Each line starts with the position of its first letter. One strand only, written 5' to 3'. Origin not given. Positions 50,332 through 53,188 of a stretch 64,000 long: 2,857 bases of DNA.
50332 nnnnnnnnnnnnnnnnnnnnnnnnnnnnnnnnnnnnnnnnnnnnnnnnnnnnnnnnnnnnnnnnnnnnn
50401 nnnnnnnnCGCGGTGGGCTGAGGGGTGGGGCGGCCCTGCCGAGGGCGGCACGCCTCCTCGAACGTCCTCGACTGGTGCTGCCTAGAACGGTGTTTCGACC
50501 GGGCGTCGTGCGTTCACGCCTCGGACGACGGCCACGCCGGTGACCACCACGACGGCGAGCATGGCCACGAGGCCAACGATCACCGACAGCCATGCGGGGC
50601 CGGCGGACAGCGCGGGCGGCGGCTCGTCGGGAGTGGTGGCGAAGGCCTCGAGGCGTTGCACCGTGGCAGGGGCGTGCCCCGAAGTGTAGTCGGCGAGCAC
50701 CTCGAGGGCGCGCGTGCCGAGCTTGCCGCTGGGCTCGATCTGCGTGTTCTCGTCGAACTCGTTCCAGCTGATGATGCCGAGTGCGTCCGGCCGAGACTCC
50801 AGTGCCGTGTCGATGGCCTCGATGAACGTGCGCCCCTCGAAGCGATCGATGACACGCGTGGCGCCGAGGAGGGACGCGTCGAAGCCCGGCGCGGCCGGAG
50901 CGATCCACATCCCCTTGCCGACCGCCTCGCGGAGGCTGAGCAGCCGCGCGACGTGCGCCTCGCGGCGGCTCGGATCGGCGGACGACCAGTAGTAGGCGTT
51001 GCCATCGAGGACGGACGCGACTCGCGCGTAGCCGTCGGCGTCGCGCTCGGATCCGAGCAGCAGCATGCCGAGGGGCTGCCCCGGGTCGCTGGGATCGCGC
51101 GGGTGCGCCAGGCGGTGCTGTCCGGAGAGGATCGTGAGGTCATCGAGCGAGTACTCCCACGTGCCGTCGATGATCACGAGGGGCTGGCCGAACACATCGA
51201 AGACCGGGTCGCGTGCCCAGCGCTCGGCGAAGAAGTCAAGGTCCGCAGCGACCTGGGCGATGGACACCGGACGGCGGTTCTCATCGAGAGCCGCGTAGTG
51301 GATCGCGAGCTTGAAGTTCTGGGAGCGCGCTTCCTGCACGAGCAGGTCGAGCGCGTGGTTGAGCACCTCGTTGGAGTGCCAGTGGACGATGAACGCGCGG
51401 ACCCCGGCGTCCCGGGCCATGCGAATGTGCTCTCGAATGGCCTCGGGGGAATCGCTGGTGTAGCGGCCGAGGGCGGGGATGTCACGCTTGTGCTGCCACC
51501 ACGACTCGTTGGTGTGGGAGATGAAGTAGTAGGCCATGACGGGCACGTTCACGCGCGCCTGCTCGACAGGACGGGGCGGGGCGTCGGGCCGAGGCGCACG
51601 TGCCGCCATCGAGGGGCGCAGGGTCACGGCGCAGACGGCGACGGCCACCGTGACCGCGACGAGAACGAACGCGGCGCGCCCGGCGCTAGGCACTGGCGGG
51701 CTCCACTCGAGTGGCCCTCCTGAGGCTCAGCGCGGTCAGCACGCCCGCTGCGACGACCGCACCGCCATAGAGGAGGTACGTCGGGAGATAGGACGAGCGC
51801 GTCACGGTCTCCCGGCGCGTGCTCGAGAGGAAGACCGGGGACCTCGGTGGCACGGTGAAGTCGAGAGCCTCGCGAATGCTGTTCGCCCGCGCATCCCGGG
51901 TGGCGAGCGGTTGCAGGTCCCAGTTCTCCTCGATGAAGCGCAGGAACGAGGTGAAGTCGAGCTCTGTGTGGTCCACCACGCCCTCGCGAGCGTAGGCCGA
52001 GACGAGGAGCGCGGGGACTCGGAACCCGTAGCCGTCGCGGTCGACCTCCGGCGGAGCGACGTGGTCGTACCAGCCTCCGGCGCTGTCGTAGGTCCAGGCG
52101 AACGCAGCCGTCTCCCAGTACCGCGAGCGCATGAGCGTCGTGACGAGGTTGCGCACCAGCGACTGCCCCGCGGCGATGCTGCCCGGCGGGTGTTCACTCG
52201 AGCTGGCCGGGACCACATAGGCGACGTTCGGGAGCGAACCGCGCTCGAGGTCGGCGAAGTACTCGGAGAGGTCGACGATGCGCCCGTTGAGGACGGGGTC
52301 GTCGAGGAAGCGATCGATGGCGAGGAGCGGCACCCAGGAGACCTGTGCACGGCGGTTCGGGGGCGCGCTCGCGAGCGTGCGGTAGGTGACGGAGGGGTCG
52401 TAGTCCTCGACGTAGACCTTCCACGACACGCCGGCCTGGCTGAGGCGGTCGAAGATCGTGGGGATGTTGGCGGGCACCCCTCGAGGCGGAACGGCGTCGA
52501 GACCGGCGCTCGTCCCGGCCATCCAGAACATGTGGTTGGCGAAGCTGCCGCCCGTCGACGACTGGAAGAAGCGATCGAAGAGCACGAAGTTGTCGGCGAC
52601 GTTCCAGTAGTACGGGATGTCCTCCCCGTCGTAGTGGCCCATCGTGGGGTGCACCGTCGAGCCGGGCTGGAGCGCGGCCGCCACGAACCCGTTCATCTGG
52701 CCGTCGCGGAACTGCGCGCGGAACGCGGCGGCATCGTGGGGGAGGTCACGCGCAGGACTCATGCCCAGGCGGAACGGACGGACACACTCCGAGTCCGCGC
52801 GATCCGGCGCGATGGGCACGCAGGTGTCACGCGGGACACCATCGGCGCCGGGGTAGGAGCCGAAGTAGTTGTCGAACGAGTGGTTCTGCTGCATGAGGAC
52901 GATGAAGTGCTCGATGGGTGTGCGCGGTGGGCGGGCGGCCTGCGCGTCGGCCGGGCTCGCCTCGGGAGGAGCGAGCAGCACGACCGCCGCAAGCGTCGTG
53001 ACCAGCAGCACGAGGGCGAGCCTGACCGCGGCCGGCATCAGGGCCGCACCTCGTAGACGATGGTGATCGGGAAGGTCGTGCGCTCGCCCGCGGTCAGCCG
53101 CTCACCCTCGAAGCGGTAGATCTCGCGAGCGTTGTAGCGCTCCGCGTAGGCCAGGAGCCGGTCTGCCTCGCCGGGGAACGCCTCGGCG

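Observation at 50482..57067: Mannose glycoconjugate cluster: GH99-like hydrolase, PLC-like phosphoesterase, GT39-type transferase, GDP-mannose pyrophosphorylase and PGI/PMI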

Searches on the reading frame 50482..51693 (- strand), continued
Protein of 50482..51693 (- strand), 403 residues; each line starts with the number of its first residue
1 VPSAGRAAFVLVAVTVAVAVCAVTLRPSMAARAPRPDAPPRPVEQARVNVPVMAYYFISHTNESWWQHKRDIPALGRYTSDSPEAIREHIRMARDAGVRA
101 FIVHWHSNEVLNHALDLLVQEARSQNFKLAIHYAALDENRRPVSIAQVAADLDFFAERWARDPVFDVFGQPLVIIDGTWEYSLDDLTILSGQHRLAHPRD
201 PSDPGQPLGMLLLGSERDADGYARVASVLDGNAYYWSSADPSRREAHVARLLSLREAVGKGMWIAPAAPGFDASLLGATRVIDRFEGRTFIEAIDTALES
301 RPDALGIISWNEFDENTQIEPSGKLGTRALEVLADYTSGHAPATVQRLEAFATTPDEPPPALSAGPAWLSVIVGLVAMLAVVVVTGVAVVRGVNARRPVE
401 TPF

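Call 53: find_encoding_contigs(protein=P0009, flank=10000, max_places=1)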
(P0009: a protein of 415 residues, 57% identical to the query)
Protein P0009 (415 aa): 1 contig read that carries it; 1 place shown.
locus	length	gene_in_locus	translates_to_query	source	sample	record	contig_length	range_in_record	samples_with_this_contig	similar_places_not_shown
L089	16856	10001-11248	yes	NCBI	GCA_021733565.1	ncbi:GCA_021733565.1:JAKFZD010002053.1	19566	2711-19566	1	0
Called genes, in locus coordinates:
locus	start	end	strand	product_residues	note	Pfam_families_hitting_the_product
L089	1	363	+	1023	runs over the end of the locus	?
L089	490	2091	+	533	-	PF25917:BSH_RND (faint), PF25954:Beta-barrel_RND_2, PF25967:RND-MFP_C, PF25975:CzcB_C (weak), PF25989:YknX_C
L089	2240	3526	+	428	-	PF02515:CoA_transf_3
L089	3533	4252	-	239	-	PF02666:PS_Dcarbxylase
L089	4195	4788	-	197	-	PF13649:Methyltransf_25, PF08242:Methyltransf_12 (weak)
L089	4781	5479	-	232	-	PF01066:CDP-OH_P_transf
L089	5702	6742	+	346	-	PF01380:SIS (faint), PF10432:bact-PGI_C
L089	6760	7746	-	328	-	PF00483:NTP_transferase, PF12804:NTP_transf_3, PF24894:Hexapep_GlmU, PF25084:LbH_EIF2B, PF00132:Hexapep (faint), PF25087:GMPPB_C (weak)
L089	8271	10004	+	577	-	PF02366:PMT, PF13231:PMT_2, PF03901:Glyco_transf_22 (weak)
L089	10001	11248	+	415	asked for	PF16317:Glyco_hydro_99, PF03659:Glyco_hydro_71 (weak)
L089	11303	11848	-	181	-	-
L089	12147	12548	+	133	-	PF00072:Response_reg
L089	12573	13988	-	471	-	PF08447:PAS_3 (weak), PF00512:HisKA, PF02518:HATPase_c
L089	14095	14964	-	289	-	PF00072:Response_reg, PF00486:Trans_reg_C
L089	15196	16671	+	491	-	PF00324:AA_permease, PF03845:Spore_permease (weak), PF13520:AA_permease_2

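Call 82: search_protein_representatives(alignment_id=A1)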
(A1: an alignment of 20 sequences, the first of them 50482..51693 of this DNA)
Query: 20 sequences, 381 profile positions. Proteins with E-value up to 0.001 (for the whole library): 5221; up to 1e-10: 2226; up to 1e-30: 395. The best 150 are listed.
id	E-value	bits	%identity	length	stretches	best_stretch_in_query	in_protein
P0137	2.6e-235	796.7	-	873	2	47-331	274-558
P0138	1.7e-160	550.4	-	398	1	30-379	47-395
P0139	4.2e-156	536.0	-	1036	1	13-376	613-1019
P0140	9.1e-152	521.7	-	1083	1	33-377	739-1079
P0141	9.8e-152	521.6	-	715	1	20-351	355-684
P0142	3.0e-150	516.7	-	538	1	32-335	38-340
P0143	3.5e-149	513.2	-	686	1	22-369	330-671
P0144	5.1e-148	509.4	-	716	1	19-375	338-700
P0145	2.8e-147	507.0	-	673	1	33-378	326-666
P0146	1.4e-146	504.7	-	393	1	13-377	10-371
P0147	1.3e-145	501.5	-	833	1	44-377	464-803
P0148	1.7e-145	501.1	-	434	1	16-377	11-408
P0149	2.5e-145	500.6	-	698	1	37-370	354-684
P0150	1.1e-144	498.5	-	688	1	37-376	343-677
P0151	6.5e-144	495.9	-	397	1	11-377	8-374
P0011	1.2e-137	475.3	-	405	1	2-377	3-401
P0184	1.5e-119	415.7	-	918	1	14-365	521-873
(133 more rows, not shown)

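Call 84: search_protein_families(library=pfam, proteins=[P0137, P0139, P0140, P0141, P0143, P0147, P0184], max_evalue=0.001)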
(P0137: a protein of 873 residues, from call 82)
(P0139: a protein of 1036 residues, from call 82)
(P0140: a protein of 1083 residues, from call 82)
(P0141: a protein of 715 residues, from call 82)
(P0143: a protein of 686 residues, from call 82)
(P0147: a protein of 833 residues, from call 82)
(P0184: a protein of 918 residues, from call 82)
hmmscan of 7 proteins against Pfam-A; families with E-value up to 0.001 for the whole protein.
P0137 (873 aa): 3 families
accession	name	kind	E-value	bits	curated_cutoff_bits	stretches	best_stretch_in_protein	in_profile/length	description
PF16317.11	Glyco_hydro_99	-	1.2e-16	61.2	33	2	301-539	60-307/341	Glycosyl hydrolase family 99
PF14307.12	Glyco_tran_WbsX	-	1.3e-11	45.1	25.1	1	521-549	321-349/350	Glycosyltransferase WbsX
PF03659.20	Glyco_hydro_71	-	1.3e-06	27.9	34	0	22-246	15-239/375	Glycosyl hydrolase family 71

P0139 (1036 aa): 4 families
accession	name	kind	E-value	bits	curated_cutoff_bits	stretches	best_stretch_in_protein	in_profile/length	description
PF16317.11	Glyco_hydro_99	-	1.8e-10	40.9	33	1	677-917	60-309/341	Glycosyl hydrolase family 99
PF03659.20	Glyco_hydro_71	-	2.6e-08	33.5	34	1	690-914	18-240/375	Glycosyl hydrolase family 71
PF14307.12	Glyco_tran_WbsX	-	1e-05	25.6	25.1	0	895-926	319-350/350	Glycosyltransferase WbsX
PF13620.12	CarboxypepD_reg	-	0.00013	22.7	32.3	1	463-534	5-79/82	Carboxypeptidase regulatory-like domain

P0140 (1083 aa): 4 families
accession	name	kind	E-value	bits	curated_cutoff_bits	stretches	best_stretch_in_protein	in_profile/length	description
PF04185.19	Phosphoesterase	-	6.8e-70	236.4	23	1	31-359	1-355/356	Phosphoesterase family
PF16317.11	Glyco_hydro_99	-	1e-09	38.5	33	1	778-1021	58-310/341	Glycosyl hydrolase family 99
PF03659.20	Glyco_hydro_71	-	1.1e-05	24.9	34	1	793-1020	18-243/375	Glycosyl hydrolase family 71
PF14307.12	Glyco_tran_WbsX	-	1.3e-05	25.3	25.1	0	997-1029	318-350/350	Glycosyltransferase WbsX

P0141 (715 aa): 4 families
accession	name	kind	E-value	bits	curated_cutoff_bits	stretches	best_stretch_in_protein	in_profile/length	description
PF16317.11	Glyco_hydro_99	-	1.7e-10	41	33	1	406-500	59-150/341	Glycosyl hydrolase family 99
PF03659.20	Glyco_hydro_71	-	6.7e-08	32.2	34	1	415-646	13-242/375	Glycosyl hydrolase family 71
PF13620.12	CarboxypepD_reg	-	0.00014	22.6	32.3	0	273-307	43-79/82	Carboxypeptidase regulatory-like domain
PF14307.12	Glyco_tran_WbsX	-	0.0004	20.4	25.1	0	624-655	318-349/350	Glycosyltransferase WbsX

P0143 (686 aa): 3 families
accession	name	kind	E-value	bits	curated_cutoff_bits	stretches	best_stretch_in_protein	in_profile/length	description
PF03659.20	Glyco_hydro_71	-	1.8e-12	47.2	34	1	387-618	14-243/375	Glycosyl hydrolase family 71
PF16317.11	Glyco_hydro_99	-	5.6e-09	36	33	0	374-471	56-150/341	Glycosyl hydrolase family 99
PF14307.12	Glyco_tran_WbsX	-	1e-06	29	25.1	0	595-626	318-349/350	Glycosyltransferase WbsX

P0147 (833 aa): 4 families
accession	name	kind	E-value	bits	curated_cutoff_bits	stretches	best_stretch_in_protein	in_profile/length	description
PF16317.11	Glyco_hydro_99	-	1.9e-11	44.2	33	1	502-743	60-310/341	Glycosyl hydrolase family 99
PF03659.20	Glyco_hydro_71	-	3e-08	33.3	34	1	508-739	11-240/375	Glycosyl hydrolase family 71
PF14307.12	Glyco_tran_WbsX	-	5.8e-05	23.2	25.1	0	706-750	299-349/350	Glycosyltransferase WbsX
PF16640.11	Big_3_5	-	0.00029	21.8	35.5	1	46-123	11-86/88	Bacterial Ig-like domain (group 3)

P0184 (918 aa): 3 families
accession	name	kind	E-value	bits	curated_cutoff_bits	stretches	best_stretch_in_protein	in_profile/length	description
PF16317.11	Glyco_hydro_99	-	1.1e-12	48.2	33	2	587-685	60-156/341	Glycosyl hydrolase family 99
PF14307.12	Glyco_tran_WbsX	-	5.7e-07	29.8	25.1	1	803-832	318-347/350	Glycosyltransferase WbsX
PF03659.20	Glyco_hydro_71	-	3.9e-06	26.3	34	1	597-826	15-243/375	Glycosyl hydrolase family 71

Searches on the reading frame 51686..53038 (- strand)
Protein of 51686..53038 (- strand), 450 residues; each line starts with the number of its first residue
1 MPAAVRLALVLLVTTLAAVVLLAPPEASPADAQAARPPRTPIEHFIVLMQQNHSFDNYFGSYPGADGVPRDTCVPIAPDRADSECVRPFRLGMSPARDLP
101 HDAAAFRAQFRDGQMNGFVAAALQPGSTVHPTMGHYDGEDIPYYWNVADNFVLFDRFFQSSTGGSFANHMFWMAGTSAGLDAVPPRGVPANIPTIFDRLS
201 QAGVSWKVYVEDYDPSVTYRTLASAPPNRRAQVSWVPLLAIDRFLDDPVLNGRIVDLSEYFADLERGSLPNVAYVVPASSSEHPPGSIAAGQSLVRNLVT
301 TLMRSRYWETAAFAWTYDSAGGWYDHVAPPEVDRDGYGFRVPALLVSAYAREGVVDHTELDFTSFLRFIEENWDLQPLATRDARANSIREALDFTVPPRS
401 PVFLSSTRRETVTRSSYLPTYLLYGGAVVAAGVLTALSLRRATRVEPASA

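Call 4: search_protein_families(library=pfam, proteins=[window:51686-53038:-], max_evalue=0.01)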
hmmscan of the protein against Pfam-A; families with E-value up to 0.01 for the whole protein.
window:51686-53038:- (450 aa): 1 family
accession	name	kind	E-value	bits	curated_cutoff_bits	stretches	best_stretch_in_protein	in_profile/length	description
PF04185.19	Phosphoesterase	-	5.1e-73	246.7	23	1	42-375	1-355/356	Phosphoesterase family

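Call 5: search_protein_families(library=ncbifam, proteins=[window:51686-53038:-], max_evalue=0.01)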
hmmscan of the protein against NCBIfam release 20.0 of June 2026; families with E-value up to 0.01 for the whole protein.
window:51686-53038:- (450 aa): 2 families
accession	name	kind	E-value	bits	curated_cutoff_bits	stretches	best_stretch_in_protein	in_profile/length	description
TIGR03397.1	acid_phos_Burk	subfamily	1.2e-49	169.8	362.75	2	188-388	261-465/483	acid phosphatase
TIGR03396.1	PC_PLC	equivalog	7.9e-47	160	580.25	2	16-331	16-349/688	phosphocholine-specific phospholipase C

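Call 31: search_solved_structures(query=window:51686-53038:-, max_evalue=0.001, show_alignments=2)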
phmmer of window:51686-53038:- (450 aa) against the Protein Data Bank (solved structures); distinct sequences matched with E-value up to 0.001: 6.
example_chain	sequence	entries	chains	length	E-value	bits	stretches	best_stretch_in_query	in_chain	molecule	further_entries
2d1g_A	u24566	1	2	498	4.4e-31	111.6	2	253-397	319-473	acid phosphatase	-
8k3g_A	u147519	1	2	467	2.4e-22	82.8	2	253-334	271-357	Phospholipase C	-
9gy2_A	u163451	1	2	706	1.4e-21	80.2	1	5-332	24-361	phospholipase C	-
8yk5_A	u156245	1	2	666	1.9e-21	79.8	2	258-374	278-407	phospholipase C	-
9gye_A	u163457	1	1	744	1.9e-18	69.9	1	41-341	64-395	phospholipase C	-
8hav_A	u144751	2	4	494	6.2e-15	58.3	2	277-332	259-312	Non-specific phospholipase C4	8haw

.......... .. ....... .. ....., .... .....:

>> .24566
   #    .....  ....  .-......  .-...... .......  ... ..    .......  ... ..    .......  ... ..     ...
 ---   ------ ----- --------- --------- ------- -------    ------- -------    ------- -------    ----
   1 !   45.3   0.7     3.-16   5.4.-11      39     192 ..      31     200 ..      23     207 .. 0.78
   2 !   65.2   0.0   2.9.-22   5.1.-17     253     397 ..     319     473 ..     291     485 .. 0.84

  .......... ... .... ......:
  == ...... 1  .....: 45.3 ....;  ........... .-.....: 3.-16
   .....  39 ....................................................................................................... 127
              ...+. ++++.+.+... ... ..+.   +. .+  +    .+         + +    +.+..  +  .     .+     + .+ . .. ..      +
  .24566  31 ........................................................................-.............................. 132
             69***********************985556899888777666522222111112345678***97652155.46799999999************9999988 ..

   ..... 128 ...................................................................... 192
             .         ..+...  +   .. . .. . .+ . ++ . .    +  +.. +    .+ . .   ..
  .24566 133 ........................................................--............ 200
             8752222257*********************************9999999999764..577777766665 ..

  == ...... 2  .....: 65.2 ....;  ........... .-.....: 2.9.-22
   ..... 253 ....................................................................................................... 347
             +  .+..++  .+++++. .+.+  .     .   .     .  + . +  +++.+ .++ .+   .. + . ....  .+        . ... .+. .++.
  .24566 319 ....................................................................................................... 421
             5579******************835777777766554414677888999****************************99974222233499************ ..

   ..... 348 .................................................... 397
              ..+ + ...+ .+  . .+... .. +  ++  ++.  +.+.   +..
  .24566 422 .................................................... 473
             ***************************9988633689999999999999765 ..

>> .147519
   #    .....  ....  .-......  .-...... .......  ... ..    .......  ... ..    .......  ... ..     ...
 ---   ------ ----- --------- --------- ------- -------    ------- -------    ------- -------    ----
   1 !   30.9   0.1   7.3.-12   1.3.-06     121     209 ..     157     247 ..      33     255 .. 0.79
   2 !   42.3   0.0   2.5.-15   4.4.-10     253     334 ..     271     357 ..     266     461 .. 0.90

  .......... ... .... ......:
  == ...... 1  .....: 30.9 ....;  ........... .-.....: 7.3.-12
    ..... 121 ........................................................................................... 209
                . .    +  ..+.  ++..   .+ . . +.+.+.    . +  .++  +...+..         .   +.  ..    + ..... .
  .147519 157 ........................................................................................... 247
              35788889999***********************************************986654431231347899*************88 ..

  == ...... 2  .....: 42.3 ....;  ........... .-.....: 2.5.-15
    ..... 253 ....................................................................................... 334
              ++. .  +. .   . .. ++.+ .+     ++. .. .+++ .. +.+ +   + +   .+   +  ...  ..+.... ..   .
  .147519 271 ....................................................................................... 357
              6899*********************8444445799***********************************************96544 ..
